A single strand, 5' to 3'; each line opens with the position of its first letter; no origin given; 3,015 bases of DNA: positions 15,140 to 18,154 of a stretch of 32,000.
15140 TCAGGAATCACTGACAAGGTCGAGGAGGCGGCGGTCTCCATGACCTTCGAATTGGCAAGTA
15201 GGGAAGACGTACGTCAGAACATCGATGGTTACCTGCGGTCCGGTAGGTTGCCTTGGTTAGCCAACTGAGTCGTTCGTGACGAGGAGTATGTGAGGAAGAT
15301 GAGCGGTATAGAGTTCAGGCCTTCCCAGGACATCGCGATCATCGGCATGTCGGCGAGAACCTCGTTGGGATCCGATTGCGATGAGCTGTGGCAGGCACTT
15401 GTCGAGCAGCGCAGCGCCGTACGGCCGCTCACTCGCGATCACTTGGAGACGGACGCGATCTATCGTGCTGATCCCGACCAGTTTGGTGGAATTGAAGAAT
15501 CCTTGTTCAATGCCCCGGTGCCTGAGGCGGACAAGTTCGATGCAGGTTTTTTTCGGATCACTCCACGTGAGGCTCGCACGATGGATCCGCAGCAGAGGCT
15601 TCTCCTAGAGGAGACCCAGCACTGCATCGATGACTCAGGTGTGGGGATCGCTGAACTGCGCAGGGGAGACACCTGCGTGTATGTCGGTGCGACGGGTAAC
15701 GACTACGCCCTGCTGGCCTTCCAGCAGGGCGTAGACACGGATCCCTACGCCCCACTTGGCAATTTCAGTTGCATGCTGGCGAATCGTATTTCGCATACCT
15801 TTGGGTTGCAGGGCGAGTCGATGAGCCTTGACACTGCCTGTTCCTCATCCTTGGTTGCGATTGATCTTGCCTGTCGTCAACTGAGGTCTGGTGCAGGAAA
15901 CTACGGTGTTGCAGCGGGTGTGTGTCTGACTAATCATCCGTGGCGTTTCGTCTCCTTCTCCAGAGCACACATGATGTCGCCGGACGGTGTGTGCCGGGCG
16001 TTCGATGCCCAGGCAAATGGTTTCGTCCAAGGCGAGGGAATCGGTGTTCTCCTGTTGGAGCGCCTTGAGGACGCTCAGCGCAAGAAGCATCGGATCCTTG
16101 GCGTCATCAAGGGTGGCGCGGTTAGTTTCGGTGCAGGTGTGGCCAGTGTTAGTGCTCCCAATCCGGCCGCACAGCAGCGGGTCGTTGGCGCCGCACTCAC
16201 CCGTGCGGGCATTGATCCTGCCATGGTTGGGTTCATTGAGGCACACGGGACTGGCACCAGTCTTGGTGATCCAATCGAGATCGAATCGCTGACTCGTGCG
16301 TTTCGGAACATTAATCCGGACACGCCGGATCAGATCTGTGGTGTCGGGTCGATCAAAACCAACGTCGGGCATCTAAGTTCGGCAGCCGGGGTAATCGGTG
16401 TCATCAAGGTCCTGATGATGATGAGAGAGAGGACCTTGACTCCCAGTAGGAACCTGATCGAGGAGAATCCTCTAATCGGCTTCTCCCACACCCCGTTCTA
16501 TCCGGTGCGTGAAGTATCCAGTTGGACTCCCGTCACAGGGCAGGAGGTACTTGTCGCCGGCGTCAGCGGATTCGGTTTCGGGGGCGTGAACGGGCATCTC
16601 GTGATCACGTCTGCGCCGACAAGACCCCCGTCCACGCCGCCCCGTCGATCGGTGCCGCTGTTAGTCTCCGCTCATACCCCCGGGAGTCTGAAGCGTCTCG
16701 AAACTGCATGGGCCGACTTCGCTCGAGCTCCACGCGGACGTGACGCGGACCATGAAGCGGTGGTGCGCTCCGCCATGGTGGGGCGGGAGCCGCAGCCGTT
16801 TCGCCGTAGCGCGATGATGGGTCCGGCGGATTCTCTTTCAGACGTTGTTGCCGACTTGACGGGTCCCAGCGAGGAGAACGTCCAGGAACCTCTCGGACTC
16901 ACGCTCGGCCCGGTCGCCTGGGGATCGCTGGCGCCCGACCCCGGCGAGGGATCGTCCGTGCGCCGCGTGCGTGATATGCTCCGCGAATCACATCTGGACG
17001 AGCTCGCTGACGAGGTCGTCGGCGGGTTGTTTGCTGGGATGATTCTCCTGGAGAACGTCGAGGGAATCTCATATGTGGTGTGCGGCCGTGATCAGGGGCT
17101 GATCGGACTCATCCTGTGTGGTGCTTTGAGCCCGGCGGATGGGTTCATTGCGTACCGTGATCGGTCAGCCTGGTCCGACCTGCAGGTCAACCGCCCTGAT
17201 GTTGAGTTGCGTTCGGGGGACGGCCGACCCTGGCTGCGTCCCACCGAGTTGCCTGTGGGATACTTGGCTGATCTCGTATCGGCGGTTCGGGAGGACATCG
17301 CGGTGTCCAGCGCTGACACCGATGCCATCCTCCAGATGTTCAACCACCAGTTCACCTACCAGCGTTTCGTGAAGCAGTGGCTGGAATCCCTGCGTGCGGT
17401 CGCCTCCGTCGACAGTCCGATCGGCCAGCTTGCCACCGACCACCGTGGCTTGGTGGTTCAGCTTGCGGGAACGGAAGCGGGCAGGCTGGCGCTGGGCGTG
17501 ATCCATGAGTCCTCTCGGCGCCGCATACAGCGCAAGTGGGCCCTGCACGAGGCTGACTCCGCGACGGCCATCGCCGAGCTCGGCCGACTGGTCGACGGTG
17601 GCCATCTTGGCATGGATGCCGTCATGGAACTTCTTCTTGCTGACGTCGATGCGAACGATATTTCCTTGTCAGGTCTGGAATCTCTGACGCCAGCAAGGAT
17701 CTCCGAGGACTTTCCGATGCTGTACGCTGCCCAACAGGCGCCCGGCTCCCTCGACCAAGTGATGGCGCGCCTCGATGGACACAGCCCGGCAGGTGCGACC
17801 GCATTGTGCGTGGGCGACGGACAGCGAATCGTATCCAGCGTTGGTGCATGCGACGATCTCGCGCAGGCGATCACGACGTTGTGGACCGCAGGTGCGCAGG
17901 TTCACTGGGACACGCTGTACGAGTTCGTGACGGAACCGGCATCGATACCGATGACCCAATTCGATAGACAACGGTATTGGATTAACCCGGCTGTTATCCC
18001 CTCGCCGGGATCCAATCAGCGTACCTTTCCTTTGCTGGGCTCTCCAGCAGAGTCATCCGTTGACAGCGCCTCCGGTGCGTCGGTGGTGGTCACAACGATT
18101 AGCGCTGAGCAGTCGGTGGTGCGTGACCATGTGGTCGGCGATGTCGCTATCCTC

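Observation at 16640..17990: Full-length but dead cis-AT-like domain (GHSxG -> GRDQG) inside module 1 of a trans-AT assembly line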

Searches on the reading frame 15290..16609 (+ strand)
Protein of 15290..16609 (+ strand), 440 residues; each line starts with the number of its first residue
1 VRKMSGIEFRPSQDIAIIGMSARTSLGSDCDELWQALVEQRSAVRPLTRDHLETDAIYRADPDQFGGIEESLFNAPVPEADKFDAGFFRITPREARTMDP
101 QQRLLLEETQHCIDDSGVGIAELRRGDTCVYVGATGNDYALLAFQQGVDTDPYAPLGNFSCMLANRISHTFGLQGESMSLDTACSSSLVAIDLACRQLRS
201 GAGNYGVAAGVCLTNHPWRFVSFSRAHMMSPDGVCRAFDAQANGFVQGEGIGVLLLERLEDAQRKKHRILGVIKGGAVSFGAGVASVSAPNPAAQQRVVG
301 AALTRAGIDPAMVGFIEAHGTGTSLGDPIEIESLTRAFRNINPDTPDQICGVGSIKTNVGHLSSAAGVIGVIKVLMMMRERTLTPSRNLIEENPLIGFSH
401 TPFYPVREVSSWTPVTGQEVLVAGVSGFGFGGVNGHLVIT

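Call 66: search_solved_structures(query=window:15290-16609:+, max_evalue=1e-40)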
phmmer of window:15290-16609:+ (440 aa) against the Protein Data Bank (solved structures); distinct sequences matched with E-value up to 1e-40: 77 (the best 60 are shown).
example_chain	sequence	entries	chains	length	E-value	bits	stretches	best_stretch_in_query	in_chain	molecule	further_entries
7zma_A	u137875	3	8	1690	1.7e-170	570.5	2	12-439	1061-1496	Putative polyketide synthase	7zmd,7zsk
4na1_A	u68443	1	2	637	3.5e-91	309.2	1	8-439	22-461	Polyketide synthase PksJ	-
4mz0_A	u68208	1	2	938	5.1e-91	308.6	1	3-439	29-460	CurL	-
6mhk_A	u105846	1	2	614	5.3e-91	308.6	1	12-439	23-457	Polyketide synthase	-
5erb_A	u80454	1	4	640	3.3e-90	306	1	9-439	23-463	Polyketide synthase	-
4na2_A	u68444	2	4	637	1.1e-89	304.2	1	8-439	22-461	Polyketide synthase PksJ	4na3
7s6b_A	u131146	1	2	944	1.7e-87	297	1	5-439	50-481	Polyketide synthase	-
7s6c_A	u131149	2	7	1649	2.5e-87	296.5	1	11-439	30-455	6-deoxyerythronolide-B synthase EryA2, modules 3 and 4, Lsd14 Polyketide synthase fusion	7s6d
7zmc_A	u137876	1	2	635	3.3e-86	292.8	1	12-439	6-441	Putative polyketide synthase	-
7m7i_B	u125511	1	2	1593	4.1e-86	292.5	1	12-439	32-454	EryAI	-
7m7j_B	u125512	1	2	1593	4.1e-86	292.5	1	12-439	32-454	EryAI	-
7m7f_B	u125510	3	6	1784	5.3e-86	292.1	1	12-439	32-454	EryAI,6-deoxyerythronolide-B synthase EryA3, modules 5 and 6 chimera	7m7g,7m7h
8tjn_B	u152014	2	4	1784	5.3e-86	292.1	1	12-439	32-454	EryAI,6-deoxyerythronolide-B synthase EryA3, modules 5 and 6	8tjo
9jj9_B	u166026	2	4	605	2.2e-85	290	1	7-439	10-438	Polyketide synthase GfsA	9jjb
4tkt_A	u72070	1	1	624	3.3e-85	289.5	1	14-439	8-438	AT-less polyketide synthase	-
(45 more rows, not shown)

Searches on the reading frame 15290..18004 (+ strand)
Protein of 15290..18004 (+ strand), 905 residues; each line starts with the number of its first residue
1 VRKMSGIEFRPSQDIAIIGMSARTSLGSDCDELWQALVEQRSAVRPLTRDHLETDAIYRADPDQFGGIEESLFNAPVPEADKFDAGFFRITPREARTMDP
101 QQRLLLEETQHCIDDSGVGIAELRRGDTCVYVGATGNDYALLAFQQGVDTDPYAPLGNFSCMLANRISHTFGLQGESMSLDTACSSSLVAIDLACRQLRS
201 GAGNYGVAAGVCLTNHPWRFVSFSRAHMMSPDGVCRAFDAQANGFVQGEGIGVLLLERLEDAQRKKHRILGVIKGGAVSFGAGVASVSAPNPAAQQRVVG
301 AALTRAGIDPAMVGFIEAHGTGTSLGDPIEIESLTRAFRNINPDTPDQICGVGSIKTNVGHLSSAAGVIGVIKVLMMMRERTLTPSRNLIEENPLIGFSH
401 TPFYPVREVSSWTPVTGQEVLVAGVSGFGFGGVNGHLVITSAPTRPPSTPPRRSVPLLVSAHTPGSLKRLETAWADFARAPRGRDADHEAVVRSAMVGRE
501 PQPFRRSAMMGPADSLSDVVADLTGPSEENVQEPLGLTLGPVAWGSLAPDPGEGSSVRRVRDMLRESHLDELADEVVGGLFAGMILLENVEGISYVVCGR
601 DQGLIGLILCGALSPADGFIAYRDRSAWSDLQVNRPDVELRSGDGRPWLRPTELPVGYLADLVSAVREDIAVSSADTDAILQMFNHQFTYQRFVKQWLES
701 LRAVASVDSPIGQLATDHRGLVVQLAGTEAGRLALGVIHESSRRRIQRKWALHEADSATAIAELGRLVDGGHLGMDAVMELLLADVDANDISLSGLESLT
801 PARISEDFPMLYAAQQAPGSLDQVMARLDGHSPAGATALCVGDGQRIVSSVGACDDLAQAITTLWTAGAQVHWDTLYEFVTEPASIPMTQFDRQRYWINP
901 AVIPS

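Call 81: find_homologous_proteins(query=window:15290-18004:+, max_evalue=1e-80)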
Query window:15290-18004:+ (905 aa): 3641 proteins with E <= 1e-80 among 8000 candidates; the best 120 are listed.
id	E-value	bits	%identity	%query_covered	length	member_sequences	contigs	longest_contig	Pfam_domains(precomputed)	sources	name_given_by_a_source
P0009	7.6e-195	667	41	48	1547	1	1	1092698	PF22336.3,PF00109.33,PF22621.3,PF00550.32,PF00108.30,PF02801.29,PF16197.12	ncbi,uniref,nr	ncbi:beta-ketoacyl synthase N-terminal-like domain-containing protein [Paenibacillus monticola]|unir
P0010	8.5e-192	657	31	98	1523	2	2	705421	PF00109.33,PF00550.32,PF00108.30,PF02801.29,PF16197.12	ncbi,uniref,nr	ncbi:beta-ketoacyl synthase N-terminal-like domain-containing protein [Streptomyces sp. DSM 110735]|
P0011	2.0e-191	656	39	52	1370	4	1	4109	PF22336.3,PF00109.33,PF22621.3,PF00550.32,PF00108.30,PF02801.29,PF16197.12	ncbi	ncbi:MAG: beta-ketoacyl synthase N-terminal-like domain-containing protein, partial [Methylomagnum s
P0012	1.2e-190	654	42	47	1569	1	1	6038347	PF22336.3,PF00109.33,PF22621.3,PF00550.32,PF00108.30,PF02801.29,PF16197.12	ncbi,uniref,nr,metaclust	ncbi:beta-ketoacyl synthase N-terminal-like domain-containing protein [Paenibacillus durus]|uniref:b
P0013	9.2e-190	651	31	98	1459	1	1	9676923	PF00109.33,PF00550.32,PF00108.30,PF02801.29,PF16197.12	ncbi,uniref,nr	ncbi:beta-ketoacyl synthase N-terminal-like domain-containing protein [Lentzea sp. HUAS12]|uniref:be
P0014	1.4e-188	647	40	51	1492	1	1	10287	PF22336.3,PF00109.33,PF22621.3,PF00550.32,PF00108.30,PF02801.29,PF16197.12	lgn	-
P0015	2.3e-188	646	39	52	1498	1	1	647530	PF00109.33,PF00550.32,PF00108.30,PF02801.29,PF16197.12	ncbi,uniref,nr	ncbi:beta-ketoacyl synthase N-terminal-like domain-containing protein [Actinophytocola gossypii]|uni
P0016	4.0e-188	645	42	47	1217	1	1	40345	PF22336.3,PF00109.33,PF22621.3,PF00550.32,PF00108.30,PF02801.29,PF16197.12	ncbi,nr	ncbi:MAG TPA: beta-ketoacyl synthase N-terminal-like domain-containing protein, partial [Blastocatel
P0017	1.3e-187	644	31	98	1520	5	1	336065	PF00109.33,PF00550.32,PF00108.30,PF02801.29,PF16197.12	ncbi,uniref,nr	ncbi:beta-ketoacyl synthase N-terminal-like domain-containing protein [Actinophytocola xanthii]|unir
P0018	1.7e-187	643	41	51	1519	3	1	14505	PF00109.33,PF00550.32,PF00108.30,PF02801.29,PF16197.12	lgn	-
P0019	1.2e-185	637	34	65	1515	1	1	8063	PF22336.3,PF00109.33,PF22621.3,PF00550.32,PF00108.30,PF02801.29,PF23297.2,PF16197.12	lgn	-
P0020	1.4e-181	624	40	51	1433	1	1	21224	PF00109.33,PF00550.32,PF00108.30,PF02801.29,PF16197.12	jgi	jgi:acyl transferase domain-containing protein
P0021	3.4e-181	622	34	57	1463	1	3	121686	PF22336.3,PF00109.33,PF22621.3,PF00550.32,PF22746.2,PF00108.30,PF02801.29,PF23297.2,PF16197.12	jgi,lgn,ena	-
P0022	4.9e-181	622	35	57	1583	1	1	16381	PF22336.3,PF00109.33,PF22621.3,PF00550.32,PF00108.30,PF02801.29,PF23297.2,PF16197.12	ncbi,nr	ncbi:MAG: hypothetical protein HQK75_13730, partial [Candidatus Magnetomorum sp.]|nr:hypothetical pr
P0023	1.4e-179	617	38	48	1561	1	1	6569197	PF22336.3,PF00109.33,PF22621.3,PF00550.32,PF00378.26,PF00108.30,PF02801.29,PF16197.12,PF16113.11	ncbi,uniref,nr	ncbi:beta-ketoacyl synthase N-terminal-like domain-containing protein [Paenibacillus hexagrammi]|uni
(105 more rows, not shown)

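Call 83: find_encoding_contigs(protein=P0013, flank=10000, max_places=2)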
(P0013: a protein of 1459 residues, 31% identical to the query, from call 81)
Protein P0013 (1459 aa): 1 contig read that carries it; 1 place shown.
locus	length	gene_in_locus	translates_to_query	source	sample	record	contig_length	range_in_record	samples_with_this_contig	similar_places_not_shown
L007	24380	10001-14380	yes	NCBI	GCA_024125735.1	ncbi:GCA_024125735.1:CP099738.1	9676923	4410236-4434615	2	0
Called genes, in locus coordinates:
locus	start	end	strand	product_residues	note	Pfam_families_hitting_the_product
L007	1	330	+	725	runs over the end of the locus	PF13522:GATase_6, PF13537:GATase_7, PF00733:Asn_synthase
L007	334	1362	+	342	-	PF11583:AurF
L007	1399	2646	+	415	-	PF05977:MFS_3, PF07690:MFS_1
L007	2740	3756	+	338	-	PF00224:PK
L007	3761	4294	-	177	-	PF13302:Acetyltransf_3, PF00583:Acetyltransf_1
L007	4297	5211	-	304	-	PF01022:HTH_5 (weak), PF12840:HTH_20 (weak)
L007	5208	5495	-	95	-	PF05402:PqqD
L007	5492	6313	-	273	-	-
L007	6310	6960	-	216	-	PF01596:Methyltransf_3, PF13578:Methyltransf_24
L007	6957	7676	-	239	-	-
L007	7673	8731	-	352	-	PF00224:PK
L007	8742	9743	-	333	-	PF01636:APH, PF19974:TCAD9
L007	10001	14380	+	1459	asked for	PF00109:ketoacyl-synt, PF00108:Thiolase_N (faint), PF02801:Ketoacyl-synt_C, PF16197:KAsynt_C_assoc, PF00550:PP-binding, PF00109:ketoacyl-synt, PF02801:Ketoacyl-synt_C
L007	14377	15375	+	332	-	PF00550:PP-binding (weak)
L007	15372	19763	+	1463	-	PF00109:ketoacyl-synt, PF00108:Thiolase_N (weak), PF02801:Ketoacyl-synt_C, PF16197:KAsynt_C_assoc, PF22336:RhiE-like_linker, PF22621:CurL-like_PKS_C, PF14765:PS-DH, PF00975:Thioesterase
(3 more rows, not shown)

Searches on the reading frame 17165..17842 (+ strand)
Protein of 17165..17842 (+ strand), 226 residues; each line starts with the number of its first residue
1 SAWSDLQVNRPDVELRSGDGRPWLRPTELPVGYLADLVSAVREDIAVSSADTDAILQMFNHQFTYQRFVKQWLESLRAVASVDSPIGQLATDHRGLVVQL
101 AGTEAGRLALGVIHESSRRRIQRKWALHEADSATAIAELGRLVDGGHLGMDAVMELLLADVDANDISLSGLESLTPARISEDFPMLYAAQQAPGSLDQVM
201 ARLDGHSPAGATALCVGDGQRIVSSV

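Call 80: search_solved_structures(query=A5, max_evalue=10, show_alignments=3)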
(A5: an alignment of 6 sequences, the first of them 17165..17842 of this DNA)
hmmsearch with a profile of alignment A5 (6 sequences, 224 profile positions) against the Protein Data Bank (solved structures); distinct sequences matched with E-value up to 10: 4.
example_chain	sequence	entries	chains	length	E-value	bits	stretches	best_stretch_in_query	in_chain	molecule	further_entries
23cp_N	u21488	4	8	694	0.058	16.4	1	23-87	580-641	Ssr1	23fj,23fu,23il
8ya8_A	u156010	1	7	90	0.18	14.8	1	151-190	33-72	Regulator of telomere elongation helicase 1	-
7wu8_A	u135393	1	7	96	0.21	14.6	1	151-190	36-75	Regulator of telomere elongation helicase 1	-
8p8h_A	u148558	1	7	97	0.21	14.5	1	151-190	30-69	Regulator of telomere elongation helicase 1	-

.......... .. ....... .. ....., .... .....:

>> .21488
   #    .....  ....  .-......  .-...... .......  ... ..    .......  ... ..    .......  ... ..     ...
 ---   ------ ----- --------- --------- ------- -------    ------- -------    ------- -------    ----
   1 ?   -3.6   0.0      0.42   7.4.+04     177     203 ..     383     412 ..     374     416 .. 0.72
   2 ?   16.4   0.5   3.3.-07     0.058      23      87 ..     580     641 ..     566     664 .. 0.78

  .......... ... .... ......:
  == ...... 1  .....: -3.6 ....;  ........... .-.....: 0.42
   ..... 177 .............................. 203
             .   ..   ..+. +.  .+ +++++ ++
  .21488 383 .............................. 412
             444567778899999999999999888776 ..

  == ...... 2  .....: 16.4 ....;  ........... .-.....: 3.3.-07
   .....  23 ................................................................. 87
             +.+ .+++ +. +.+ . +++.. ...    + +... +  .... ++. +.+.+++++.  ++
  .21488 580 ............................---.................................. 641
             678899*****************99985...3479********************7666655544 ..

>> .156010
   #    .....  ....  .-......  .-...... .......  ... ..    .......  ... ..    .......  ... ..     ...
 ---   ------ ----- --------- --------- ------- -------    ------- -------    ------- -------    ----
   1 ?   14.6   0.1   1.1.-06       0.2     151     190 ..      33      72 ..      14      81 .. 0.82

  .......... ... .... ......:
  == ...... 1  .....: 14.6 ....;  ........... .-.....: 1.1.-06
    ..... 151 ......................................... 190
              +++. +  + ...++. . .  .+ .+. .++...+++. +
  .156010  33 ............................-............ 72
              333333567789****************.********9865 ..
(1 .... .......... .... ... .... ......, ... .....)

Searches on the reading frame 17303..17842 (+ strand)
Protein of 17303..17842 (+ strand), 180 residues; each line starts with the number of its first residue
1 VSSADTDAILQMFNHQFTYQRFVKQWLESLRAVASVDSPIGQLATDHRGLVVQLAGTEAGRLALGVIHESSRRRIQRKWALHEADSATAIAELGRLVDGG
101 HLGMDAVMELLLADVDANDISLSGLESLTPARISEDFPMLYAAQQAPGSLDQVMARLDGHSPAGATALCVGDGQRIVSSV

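Call 89: search_protein_families(library=pfam, proteins=[window:17303-17842:+], max_evalue=10)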
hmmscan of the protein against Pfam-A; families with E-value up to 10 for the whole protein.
window:17303-17842:+ (180 aa): 1 family
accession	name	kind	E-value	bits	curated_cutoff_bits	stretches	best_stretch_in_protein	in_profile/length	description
PF05338.17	DUF717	-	0.16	12.6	27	1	21-58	20-55/55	Protein of unknown function (DUF717)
